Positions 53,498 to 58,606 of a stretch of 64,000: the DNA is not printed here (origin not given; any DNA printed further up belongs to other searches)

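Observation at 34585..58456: Split cluster of six secreted modular proteins sharing a dockerin-like C-terminus, four also carrying cohesin-like modules: candidate non-cellulosomal cohesin-dockerin assembly around an M4 protease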

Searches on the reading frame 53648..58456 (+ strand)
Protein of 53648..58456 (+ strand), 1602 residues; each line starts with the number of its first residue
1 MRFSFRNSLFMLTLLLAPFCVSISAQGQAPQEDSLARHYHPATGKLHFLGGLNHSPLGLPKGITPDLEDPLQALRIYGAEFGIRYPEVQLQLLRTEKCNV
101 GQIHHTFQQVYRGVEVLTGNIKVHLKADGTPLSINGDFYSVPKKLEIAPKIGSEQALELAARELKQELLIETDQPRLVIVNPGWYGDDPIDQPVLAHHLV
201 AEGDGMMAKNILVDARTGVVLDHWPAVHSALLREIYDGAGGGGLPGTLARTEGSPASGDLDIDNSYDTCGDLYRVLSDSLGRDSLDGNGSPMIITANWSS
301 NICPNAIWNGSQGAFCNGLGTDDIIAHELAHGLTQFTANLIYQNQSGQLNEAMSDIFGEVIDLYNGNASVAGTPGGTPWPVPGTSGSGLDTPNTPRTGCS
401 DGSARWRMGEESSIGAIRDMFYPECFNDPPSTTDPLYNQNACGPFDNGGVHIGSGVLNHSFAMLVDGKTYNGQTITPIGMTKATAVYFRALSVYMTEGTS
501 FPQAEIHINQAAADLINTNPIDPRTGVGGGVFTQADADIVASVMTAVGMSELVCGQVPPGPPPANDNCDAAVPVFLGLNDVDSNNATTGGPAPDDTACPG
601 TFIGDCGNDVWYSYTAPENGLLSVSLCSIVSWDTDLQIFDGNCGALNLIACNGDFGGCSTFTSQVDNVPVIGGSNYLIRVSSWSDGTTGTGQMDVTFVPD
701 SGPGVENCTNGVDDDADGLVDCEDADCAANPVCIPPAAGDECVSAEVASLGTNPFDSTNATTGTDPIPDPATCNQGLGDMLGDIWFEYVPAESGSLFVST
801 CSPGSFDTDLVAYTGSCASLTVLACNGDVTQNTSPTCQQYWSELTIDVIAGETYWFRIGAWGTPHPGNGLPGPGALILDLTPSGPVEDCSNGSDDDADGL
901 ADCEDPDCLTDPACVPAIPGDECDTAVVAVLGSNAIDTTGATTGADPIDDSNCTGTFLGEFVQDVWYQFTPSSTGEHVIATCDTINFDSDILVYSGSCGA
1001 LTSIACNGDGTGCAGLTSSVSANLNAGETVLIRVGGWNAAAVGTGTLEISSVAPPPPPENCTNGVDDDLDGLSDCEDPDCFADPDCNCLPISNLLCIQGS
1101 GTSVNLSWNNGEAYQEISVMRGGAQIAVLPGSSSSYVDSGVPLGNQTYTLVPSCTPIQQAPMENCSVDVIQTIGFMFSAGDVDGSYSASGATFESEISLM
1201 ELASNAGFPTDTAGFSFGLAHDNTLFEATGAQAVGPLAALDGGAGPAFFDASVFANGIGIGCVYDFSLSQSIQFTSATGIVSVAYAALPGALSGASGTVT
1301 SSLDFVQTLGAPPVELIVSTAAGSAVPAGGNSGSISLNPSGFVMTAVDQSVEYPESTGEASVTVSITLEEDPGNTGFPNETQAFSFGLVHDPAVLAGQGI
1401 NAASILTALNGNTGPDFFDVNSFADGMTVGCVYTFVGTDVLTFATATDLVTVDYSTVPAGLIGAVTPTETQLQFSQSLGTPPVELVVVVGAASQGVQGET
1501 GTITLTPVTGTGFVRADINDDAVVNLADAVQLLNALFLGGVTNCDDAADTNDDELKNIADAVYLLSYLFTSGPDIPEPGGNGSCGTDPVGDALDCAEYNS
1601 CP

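Call 4: search_protein_families(library=pfam, proteins=[window:53648-58456:+], max_evalue=1)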
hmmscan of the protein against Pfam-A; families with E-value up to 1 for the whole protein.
window:53648-58456:+ (1602 aa): 5 families
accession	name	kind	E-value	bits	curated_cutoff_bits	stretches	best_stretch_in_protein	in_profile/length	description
PF02868.21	Peptidase_M4_C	-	2.5e-25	89.7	24.4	1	338-517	1-147/165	Thermolysin metallopeptidase, alpha-helical domain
PF23759.1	GBD_T9SS_assoc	-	4.9e-16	59.5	27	3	921-1037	3-105/116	Galactose binding domain-like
PF07504.19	FTP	-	5.8e-11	42.5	21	1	89-138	2-51/51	Fungalysin/Thermolysin Propeptide Motif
PF01447.24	Peptidase_M4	-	1.4e-07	32.5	22.4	1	271-335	74-145/145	Thermolysin metallopeptidase, catalytic domain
PF00404.24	Dockerin_1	-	0.55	10.9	22.9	0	1516-1568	2-56/57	Dockerin type I domain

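Call 5: search_protein_families(library=ncbifam, proteins=[window:53648-58456:+], max_evalue=1)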
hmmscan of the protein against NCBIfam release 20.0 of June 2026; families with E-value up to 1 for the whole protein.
window:53648-58456:+ (1602 aa): 3 families
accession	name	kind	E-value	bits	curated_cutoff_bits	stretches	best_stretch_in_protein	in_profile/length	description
NF033662.1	acid_disulf_rpt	repeat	3.9e-21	74.5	41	3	704-733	3-32/32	acidic double-disulfide repeat-containing protein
NF047971.1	ThermolysLepto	equivalog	5e-12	44.8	1350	2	87-163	76-150/776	M4 family metalopeptidase thermolysin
NF045902.1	MetaloprotProALeg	equivalog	3.3e-10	39.3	900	1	303-365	345-413/539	zinc metalloprotease ProA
